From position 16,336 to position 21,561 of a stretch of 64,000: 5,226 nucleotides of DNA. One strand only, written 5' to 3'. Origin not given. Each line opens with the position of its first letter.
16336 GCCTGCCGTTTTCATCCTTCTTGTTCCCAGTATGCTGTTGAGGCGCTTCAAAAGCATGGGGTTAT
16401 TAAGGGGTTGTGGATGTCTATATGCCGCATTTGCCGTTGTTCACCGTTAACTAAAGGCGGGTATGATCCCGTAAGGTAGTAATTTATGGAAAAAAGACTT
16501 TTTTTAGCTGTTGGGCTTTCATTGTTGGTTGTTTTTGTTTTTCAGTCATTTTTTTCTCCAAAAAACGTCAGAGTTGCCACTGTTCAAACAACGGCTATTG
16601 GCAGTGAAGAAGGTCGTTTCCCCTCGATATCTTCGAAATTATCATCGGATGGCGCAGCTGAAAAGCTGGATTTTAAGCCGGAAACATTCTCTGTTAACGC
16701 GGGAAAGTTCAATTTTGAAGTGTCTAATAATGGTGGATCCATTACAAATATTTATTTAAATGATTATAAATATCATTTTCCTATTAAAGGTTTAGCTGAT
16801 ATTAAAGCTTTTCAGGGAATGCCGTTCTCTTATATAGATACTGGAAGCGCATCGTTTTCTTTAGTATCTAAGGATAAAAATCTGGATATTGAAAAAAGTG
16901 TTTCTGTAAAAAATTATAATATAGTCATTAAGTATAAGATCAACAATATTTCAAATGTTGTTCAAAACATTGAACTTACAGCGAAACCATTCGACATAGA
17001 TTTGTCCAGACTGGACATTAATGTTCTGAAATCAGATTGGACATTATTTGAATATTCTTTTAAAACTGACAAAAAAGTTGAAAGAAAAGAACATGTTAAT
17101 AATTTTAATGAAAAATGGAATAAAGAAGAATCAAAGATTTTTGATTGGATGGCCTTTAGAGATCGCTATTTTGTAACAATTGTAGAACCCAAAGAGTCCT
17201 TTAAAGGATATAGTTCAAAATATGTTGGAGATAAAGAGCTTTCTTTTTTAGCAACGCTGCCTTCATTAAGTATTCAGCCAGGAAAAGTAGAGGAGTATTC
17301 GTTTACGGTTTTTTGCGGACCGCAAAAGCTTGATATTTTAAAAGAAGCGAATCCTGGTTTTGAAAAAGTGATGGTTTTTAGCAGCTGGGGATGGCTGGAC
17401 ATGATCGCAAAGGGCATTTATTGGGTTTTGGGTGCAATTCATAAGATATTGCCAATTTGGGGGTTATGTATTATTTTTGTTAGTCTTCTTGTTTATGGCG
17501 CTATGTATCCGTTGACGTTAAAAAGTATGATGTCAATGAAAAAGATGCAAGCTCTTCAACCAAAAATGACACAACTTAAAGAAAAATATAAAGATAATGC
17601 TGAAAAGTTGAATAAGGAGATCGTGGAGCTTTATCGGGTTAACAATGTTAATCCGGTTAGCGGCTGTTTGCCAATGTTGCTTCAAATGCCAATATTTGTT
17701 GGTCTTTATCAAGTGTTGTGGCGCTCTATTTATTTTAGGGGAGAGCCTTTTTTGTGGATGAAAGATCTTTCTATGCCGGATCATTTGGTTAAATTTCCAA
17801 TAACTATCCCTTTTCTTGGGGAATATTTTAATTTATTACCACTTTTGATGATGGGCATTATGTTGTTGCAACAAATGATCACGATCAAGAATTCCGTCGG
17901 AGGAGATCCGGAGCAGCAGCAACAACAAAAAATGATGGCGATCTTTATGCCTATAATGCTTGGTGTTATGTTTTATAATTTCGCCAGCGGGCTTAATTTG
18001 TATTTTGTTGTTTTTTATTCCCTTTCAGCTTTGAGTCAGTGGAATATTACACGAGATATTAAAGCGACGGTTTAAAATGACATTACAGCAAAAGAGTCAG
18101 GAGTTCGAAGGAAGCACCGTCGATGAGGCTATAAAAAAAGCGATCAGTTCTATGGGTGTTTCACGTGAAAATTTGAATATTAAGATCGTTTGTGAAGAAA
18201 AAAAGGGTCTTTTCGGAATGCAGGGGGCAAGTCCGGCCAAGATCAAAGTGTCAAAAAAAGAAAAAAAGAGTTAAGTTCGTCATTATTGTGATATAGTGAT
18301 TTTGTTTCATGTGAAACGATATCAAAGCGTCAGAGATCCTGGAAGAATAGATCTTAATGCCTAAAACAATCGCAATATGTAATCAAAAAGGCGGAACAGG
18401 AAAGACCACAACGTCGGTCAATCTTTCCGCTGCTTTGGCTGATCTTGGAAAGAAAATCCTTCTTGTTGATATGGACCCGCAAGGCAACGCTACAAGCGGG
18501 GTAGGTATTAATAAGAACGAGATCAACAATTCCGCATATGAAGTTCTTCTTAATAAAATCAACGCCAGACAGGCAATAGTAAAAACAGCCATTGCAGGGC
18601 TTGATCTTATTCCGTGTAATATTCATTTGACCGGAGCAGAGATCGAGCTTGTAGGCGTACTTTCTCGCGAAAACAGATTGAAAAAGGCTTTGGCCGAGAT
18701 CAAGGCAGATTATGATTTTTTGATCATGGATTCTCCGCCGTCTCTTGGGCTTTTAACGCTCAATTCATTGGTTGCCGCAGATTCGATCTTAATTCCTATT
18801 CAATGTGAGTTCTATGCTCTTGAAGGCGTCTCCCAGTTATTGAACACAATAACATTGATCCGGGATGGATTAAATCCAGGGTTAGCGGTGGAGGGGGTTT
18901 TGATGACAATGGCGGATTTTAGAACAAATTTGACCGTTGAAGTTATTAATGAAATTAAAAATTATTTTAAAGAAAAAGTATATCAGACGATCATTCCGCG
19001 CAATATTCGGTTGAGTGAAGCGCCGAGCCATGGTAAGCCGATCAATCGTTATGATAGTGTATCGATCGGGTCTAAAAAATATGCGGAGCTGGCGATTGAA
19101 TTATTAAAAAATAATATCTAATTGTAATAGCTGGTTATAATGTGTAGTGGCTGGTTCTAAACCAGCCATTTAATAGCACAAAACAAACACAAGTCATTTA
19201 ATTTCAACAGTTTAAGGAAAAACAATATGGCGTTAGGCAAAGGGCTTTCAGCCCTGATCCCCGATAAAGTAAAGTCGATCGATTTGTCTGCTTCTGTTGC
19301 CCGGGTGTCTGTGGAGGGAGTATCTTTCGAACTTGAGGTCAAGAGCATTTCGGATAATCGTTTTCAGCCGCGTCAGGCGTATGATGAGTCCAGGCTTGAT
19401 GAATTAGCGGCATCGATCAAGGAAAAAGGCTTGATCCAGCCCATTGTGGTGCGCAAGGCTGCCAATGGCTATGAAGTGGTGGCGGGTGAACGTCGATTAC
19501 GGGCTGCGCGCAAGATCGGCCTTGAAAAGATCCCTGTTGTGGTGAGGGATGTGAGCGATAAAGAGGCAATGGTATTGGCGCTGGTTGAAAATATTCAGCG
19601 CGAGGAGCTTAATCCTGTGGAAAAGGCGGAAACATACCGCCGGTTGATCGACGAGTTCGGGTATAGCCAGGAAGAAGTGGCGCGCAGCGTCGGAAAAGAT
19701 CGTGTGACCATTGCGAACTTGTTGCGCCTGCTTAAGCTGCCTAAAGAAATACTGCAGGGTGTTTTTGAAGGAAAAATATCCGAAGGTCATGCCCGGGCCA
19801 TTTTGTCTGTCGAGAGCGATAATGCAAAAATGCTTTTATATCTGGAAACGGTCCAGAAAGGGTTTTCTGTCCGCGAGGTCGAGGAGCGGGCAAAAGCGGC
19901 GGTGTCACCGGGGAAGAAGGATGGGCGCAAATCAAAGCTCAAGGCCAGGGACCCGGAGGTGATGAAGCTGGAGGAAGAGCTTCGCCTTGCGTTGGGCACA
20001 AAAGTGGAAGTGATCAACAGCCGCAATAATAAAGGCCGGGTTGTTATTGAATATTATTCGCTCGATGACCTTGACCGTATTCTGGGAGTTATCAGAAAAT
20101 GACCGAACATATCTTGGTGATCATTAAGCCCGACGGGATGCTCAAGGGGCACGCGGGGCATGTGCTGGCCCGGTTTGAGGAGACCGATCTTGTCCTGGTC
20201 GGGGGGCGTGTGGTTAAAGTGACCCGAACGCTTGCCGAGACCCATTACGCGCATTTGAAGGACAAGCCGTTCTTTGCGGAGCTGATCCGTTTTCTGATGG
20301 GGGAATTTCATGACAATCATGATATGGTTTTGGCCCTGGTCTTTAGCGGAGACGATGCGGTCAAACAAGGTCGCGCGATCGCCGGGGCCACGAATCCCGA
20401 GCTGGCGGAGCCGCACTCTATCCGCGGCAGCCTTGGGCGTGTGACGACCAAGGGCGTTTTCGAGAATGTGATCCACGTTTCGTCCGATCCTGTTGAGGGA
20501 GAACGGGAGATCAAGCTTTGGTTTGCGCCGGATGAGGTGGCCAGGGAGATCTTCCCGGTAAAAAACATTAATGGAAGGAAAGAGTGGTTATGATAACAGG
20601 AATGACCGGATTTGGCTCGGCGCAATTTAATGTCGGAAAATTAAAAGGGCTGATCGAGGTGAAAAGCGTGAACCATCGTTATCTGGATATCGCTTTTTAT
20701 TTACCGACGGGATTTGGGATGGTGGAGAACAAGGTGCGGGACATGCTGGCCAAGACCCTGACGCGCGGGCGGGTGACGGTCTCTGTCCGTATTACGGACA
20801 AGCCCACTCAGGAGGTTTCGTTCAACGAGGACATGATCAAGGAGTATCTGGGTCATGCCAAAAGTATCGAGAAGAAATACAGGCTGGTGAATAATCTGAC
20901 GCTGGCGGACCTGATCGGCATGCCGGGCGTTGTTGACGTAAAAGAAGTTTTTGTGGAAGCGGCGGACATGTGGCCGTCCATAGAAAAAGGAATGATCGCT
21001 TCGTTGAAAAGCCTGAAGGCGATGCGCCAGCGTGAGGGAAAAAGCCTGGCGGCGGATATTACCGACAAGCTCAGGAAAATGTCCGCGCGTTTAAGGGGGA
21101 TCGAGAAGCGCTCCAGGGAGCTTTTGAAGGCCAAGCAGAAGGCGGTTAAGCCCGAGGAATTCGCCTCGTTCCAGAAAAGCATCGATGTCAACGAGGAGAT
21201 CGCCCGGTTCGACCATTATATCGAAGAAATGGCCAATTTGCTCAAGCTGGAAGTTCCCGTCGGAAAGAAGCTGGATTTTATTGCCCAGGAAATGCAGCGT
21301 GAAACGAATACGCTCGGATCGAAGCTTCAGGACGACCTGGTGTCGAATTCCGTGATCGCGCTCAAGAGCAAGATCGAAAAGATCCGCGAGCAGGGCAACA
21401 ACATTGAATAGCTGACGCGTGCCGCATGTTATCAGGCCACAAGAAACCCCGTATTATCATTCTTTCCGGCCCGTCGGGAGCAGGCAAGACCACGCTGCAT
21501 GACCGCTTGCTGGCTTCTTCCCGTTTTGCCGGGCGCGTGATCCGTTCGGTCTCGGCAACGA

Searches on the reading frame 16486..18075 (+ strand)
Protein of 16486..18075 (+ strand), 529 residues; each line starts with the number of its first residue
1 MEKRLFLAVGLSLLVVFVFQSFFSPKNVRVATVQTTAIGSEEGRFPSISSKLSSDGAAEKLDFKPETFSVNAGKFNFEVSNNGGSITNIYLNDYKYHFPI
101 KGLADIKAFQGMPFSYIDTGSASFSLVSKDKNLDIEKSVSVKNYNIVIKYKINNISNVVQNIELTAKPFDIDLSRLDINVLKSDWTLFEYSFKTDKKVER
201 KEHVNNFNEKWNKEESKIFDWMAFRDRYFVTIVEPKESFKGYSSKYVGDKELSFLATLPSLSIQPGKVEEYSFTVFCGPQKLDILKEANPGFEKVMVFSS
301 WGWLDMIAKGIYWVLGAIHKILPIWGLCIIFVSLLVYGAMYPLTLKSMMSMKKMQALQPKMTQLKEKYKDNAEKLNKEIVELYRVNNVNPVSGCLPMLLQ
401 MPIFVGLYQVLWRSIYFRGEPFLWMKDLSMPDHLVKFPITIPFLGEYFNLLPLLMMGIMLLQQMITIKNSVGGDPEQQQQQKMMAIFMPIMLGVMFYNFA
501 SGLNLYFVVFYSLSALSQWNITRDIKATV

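Call 90: search_protein_families(library=pfam, proteins=[window:16486-18075:+], max_evalue=0.00001)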
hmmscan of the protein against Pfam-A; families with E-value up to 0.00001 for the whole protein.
window:16486-18075:+ (529 aa): 2 families
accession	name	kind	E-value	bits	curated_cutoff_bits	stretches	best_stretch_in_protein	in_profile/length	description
PF02096.25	60KD_IMP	-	4.3e-53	180.1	35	1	325-522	1-162/163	60Kd inner membrane protein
PF14849.12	YidC_periplas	-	2.3e-19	70.9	24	1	126-314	92-283/283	YidC periplasmic domain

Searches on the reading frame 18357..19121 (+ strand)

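Call 90: search_protein_families(library=pfam, proteins=[window:18357-19121:+], max_evalue=0.00001)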
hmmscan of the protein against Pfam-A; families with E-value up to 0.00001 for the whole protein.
window:18357-19121:+ (254 aa): 7 families
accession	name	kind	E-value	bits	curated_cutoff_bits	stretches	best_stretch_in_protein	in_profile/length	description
PF13614.12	AAA_31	-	1.4e-69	234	27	1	3-177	2-176/177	AAA domain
PF01656.29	CbiA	-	7.4e-28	97.5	25.4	1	5-229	1-125/125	CobQ/CobB/MinD/ParA nucleotide binding domain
PF09140.17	MipZ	-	1.3e-12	48.1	20.7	1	4-156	2-137/262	ATPase MipZ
PF00142.24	Fer4_NifH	-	4.6e-11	43.1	25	1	10-252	7-247/271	4Fe-4S iron sulfur cluster binding proteins, NifH/frxC family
PF06564.18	CBP_BcsQ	-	7.6e-11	42.4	21.3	1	5-246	4-230/234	Cellulose biosynthesis protein BcsQ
PF10609.15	ParA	-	3.1e-10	40.4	27.1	1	3-144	4-139/246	NUBPL iron-transfer P-loop NTPase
PF02374.21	ArsA_ATPase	-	5.4e-07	29.6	24.3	0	9-44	7-42/305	Anion-transporting ATPase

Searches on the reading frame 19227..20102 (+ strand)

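Call 90: search_protein_families(library=pfam, proteins=[window:19227-20102:+], max_evalue=0.00001)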
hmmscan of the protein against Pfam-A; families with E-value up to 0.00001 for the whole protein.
window:19227-20102:+ (291 aa): 3 families
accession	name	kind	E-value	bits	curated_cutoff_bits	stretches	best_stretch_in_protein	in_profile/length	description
PF02195.25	ParB_N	-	1.5e-34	118.4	26.3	1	35-124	5-95/95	ParB N-terminal domain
PF17762.8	HTH_ParB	-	1.8e-33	115.2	22.6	1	126-224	1-99/102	ParB HTH domain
PF23552.2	ParB_C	-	9.2e-15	54.3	23.8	1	241-289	1-49/50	ParB dimerisation domain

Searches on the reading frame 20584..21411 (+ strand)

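Call 90: search_protein_families(library=pfam, proteins=[window:20584-21411:+], max_evalue=0.00001)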
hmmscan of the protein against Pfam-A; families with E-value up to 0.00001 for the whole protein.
window:20584-21411:+ (275 aa): 2 families
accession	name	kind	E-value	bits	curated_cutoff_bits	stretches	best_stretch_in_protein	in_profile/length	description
PF03755.18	YicC-like_N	-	1.1e-38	133.5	25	1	4-156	1-155/156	Endoribonuclease YicC-like, N-terminal region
PF08340.16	YicC-like_C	-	2.9e-29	102.1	27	1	172-275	15-120/120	Endoribonuclease YicC-like, C-terminal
